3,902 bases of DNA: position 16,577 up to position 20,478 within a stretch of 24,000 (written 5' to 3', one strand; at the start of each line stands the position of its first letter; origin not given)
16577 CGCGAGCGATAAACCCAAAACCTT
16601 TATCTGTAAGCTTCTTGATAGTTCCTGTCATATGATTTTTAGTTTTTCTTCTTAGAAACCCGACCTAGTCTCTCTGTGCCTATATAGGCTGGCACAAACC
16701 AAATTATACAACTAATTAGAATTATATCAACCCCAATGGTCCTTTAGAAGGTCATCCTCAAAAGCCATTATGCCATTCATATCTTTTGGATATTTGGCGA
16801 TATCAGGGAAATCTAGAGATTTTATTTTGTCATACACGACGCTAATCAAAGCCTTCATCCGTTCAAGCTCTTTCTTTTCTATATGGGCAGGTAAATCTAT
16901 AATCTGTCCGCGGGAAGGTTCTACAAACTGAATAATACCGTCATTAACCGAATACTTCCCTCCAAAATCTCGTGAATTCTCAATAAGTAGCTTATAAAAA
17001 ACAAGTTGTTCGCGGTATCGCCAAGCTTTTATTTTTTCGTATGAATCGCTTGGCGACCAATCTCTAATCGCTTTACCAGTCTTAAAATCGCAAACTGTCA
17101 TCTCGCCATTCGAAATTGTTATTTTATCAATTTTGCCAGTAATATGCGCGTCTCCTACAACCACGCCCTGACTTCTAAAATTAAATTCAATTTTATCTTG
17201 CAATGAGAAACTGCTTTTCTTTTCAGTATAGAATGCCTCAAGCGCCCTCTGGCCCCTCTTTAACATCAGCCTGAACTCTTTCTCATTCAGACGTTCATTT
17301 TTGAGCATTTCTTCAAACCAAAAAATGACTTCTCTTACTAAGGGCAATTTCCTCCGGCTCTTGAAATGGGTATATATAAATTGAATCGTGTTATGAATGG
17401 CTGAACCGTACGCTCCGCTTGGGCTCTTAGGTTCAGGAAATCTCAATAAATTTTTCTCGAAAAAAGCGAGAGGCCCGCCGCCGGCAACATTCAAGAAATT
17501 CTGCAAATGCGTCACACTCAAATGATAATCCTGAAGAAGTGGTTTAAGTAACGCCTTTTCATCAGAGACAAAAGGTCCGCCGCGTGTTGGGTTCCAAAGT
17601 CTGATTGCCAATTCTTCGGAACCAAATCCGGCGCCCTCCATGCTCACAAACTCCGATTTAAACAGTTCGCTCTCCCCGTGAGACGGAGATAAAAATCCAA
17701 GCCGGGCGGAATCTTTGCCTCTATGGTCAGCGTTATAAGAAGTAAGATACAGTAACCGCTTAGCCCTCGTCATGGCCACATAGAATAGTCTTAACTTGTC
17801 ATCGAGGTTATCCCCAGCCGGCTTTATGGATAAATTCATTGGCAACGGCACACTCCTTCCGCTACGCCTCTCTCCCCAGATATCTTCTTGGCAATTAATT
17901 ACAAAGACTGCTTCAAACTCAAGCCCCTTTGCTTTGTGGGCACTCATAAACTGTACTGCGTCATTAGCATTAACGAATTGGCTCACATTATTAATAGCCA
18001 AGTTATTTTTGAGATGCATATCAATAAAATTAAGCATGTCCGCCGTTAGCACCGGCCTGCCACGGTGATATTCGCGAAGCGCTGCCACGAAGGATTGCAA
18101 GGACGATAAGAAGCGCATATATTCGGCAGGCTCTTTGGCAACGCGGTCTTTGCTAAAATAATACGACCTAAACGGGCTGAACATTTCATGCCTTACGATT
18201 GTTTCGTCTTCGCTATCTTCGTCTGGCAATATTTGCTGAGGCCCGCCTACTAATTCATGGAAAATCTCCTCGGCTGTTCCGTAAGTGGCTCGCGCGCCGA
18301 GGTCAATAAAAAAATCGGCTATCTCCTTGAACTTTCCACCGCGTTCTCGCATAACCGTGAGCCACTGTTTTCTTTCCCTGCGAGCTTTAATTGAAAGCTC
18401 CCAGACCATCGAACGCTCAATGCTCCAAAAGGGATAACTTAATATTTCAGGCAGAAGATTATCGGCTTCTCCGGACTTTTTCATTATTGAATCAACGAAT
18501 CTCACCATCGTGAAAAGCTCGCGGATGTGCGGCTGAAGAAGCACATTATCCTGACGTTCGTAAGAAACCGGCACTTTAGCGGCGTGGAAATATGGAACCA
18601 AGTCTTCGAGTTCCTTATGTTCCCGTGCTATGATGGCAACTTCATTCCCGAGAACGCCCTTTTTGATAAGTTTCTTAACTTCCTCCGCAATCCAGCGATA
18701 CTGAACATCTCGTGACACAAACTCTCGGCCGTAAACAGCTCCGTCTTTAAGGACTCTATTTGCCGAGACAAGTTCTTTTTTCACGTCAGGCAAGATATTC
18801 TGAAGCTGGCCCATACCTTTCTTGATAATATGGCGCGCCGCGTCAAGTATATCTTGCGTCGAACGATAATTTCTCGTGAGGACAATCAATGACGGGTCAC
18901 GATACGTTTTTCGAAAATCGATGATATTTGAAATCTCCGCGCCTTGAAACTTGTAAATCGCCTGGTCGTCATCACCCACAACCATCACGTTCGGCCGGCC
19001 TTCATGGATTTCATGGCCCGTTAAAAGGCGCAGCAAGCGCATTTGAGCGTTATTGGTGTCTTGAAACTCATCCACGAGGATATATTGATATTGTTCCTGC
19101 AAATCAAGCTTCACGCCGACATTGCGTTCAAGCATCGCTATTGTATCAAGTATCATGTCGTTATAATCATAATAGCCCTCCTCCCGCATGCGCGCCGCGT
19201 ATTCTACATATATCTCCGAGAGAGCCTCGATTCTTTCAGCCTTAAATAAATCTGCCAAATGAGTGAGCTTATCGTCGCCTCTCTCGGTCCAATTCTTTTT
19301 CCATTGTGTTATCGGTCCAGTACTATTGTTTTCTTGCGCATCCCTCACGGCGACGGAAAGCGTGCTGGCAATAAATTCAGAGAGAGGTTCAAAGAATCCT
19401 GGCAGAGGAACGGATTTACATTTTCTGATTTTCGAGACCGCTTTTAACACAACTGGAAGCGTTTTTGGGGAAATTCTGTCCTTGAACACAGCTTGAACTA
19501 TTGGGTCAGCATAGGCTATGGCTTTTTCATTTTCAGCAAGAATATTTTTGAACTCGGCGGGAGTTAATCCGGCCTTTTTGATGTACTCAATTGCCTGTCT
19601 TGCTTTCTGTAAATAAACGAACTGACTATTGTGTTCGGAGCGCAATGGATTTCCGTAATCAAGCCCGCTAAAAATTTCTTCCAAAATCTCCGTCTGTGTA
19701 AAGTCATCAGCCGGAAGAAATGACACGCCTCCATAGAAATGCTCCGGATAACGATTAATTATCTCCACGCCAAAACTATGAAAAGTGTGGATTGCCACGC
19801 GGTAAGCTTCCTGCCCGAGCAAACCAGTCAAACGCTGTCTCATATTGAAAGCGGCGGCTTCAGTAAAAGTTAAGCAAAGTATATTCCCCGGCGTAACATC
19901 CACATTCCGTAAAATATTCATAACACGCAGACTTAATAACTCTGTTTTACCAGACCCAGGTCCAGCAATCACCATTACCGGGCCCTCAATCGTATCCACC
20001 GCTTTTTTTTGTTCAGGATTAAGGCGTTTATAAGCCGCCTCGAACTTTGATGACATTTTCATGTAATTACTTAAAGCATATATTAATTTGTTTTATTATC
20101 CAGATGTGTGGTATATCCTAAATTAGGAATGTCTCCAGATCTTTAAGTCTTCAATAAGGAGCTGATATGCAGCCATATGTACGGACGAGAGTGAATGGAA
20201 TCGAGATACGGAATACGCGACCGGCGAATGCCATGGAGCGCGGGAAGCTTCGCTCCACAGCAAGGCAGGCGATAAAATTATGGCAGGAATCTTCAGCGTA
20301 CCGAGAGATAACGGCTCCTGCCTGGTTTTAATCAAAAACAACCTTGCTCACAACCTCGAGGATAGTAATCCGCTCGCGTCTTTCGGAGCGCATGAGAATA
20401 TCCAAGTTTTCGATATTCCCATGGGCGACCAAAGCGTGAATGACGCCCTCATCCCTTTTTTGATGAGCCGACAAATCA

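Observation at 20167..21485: Orphan Pup-ligase/deamidase (PafA/Dop) family gene in a small AT-rich genome, without pup, mpa or proteasome genes nearby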

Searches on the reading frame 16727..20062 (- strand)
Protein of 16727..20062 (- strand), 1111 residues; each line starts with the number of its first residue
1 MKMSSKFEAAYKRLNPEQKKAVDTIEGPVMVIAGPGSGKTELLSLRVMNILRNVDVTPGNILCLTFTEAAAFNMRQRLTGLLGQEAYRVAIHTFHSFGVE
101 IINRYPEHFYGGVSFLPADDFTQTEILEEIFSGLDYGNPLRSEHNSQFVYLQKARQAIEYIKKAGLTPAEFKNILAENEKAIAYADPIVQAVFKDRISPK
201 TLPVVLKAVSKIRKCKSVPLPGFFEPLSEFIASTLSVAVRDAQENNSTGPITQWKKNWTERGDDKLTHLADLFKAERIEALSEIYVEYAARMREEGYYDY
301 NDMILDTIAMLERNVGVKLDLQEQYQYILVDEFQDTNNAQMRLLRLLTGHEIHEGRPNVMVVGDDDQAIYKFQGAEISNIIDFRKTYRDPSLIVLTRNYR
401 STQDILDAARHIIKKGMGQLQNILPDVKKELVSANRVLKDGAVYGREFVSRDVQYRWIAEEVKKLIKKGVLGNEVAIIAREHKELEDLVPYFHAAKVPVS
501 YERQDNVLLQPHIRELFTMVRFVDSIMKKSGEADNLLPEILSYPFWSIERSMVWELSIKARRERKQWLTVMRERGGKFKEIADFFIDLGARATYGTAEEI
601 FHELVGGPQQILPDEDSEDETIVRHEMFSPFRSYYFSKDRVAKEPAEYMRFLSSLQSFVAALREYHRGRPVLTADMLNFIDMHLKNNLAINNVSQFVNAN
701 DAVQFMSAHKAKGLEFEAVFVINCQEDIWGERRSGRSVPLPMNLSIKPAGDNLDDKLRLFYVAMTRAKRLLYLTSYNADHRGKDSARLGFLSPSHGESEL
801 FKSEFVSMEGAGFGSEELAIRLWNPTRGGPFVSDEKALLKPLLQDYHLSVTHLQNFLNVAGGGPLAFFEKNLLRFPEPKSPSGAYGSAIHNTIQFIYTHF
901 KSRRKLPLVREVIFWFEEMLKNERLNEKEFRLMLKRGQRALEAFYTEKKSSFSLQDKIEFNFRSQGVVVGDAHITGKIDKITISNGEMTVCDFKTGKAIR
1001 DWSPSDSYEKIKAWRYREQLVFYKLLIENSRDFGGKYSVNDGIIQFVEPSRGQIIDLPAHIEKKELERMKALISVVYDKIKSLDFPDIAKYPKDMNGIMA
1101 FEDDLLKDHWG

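Call 8: search_protein_families(library=pfam, proteins=[window:16727-20062:-], max_evalue=0.001)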
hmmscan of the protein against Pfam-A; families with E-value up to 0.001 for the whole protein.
window:16727-20062:- (1111 aa): 6 families
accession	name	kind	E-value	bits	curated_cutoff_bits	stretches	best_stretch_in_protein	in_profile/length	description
PF00580.27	UvrD-helicase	-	6.7e-67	226.5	23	2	251-387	138-270/271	UvrD/REP helicase N-terminal domain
PF13361.12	UvrD_C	-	9.3e-32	111.2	25.6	1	393-776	1-348/350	UvrD-like helicase C-terminal domain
PF13245.12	AAA_19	-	9.8e-19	68.3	25.1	1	18-372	1-133/134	AAA domain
PF12705.13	PDDEXK_1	-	7.4e-12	46.2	22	1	847-1032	1-174/247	PD-(D/E)XK nuclease superfamily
PF13538.12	UvrD_C_2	-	3.8e-10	39.9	27.4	1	749-773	27-51/52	UvrD-like helicase C-terminal domain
PF13604.12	AAA_30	-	3.2e-06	27.4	27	0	14-77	2-65/191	AAA domain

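Call 40: search_protein_families(library=ncbifam, proteins=[window:16727-20062:-], max_evalue=1)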
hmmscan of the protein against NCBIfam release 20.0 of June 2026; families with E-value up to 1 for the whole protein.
window:16727-20062:- (1111 aa): 20 families
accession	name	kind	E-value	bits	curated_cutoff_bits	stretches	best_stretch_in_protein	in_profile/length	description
TIGR01073.1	pcrA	equivalog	1.7e-80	271.3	911.2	3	279-419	164-299/725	DNA helicase PcrA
TIGR01074.1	rep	equivalog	5.3e-68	229.9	951.45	3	274-416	156-293/668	DNA helicase Rep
NF008743.0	PRK11773.1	equivalog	2.2e-63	214.7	965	3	273-481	162-356/720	DNA helicase II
TIGR01075.1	uvrD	equivalog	6.7e-60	203.2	1144.45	3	273-481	157-351/715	DNA helicase II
NF008172.0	PRK10919.1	equivalog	2.1e-52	178.3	1168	3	267-414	150-292/673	DNA helicase Rep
NF008276.0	PRK11054.1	equivalog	1.4e-43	149.4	543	3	270-435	382-538/684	DNA helicase IV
TIGR02785.1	addA_Gpos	equivalog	1.3e-42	145.8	707.65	5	280-456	340-524/1234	helicase-exonuclease AddAB subunit AddA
TIGR02784.1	addA_alphas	equivalog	6.8e-41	140.6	860.75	4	284-415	347-495/1138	double-strand break repair helicase AddA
TIGR00609.1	recB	equivalog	1.2e-35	122.9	696.05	3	253-415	303-457/1175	exodeoxyribonuclease V subunit beta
NF010485.0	PRK13909.1-2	equivalog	7.3e-30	103.9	650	3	277-529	280-528/909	RecB-like helicase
NF010487.0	PRK13909.1-4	equivalog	1.6e-24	86.3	759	3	320-522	323-525/924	RecB-like helicase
NF008128.0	PRK10876.1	equivalog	2.7e-14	51.8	1697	1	279-414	330-462/1181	exodeoxyribonuclease V subunit beta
NF010484.0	PRK13909.1-1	equivalog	1.1e-11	43.3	1074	2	321-483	341-506/945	RecB-like helicase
NF041464.1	HelD_BACSU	equivalog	2.3e-10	39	419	1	322-417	544-634/779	RNA polymerase recycling motor HelD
NF010486.0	PRK13909.1-3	equivalog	5.9e-09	34.5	1109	2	322-498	328-509/921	RecB-like helicase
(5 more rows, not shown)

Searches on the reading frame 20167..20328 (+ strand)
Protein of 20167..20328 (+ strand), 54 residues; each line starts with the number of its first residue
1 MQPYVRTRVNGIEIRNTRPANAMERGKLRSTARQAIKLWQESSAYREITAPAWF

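Call 80: search_protein_families(library=pfam, proteins=[window:20167-20328:+], max_evalue=10)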
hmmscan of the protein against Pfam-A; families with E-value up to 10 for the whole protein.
seq(54 aa): 0 families
